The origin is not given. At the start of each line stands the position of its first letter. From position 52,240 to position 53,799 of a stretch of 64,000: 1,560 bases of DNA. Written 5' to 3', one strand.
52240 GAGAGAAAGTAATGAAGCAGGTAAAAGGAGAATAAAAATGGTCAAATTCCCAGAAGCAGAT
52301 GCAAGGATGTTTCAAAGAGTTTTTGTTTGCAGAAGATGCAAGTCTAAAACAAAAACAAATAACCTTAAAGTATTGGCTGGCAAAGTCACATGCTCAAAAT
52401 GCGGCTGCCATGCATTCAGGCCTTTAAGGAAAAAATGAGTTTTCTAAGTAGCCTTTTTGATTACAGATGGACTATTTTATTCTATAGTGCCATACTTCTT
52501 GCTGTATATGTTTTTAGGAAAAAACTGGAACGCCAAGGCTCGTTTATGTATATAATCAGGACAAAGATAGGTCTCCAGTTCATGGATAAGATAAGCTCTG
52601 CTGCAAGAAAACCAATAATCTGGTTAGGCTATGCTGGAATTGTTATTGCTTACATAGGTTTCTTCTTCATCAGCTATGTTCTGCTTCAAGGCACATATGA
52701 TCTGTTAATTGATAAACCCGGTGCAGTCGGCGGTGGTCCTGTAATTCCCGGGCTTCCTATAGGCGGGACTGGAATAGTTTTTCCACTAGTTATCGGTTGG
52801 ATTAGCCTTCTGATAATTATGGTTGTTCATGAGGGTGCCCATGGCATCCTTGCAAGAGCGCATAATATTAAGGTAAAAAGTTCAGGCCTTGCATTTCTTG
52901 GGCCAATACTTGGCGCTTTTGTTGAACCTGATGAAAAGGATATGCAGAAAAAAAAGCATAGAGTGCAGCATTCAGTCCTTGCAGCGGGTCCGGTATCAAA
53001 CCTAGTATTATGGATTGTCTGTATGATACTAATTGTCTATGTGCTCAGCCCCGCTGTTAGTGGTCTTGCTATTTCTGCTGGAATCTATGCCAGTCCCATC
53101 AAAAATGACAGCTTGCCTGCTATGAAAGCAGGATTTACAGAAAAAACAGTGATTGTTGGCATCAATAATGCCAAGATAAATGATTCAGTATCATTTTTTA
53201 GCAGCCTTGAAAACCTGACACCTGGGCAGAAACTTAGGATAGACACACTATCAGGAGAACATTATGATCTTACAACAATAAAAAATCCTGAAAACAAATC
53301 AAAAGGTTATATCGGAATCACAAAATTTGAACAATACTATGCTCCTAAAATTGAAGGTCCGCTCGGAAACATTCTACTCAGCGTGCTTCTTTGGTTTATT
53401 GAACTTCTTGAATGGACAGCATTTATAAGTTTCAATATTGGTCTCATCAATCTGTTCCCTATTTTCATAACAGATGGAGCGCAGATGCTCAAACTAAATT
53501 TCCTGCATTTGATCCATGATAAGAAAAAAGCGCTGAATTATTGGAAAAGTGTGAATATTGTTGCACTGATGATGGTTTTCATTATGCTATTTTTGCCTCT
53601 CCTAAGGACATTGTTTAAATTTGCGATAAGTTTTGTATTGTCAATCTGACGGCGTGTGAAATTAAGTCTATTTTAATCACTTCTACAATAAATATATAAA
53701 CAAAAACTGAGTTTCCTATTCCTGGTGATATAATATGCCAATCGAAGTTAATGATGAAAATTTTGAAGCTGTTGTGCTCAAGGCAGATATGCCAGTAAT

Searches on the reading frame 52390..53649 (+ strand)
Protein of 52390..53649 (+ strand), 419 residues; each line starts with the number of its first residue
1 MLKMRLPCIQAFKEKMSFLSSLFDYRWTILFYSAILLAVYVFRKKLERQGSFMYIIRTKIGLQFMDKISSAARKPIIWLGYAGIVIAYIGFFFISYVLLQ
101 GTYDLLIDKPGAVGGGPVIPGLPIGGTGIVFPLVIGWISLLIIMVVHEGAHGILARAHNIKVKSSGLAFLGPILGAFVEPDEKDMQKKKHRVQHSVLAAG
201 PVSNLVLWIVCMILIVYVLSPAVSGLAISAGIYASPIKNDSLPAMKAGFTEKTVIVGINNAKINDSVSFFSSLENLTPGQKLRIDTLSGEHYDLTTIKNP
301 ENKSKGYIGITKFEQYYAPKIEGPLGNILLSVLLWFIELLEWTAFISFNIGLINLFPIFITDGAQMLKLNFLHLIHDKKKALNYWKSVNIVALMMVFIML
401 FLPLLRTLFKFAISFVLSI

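Call 61: search_protein_families(library=pfam, proteins=[window:52390-53649:+], max_evalue=0.001)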
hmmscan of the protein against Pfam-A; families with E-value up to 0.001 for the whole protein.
window:52390-53649:+ (419 aa): 1 family
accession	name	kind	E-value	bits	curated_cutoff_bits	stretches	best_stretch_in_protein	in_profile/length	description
PF02163.28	Peptidase_M50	-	1.5e-24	87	27.2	1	138-395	4-220/221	Peptidase family M50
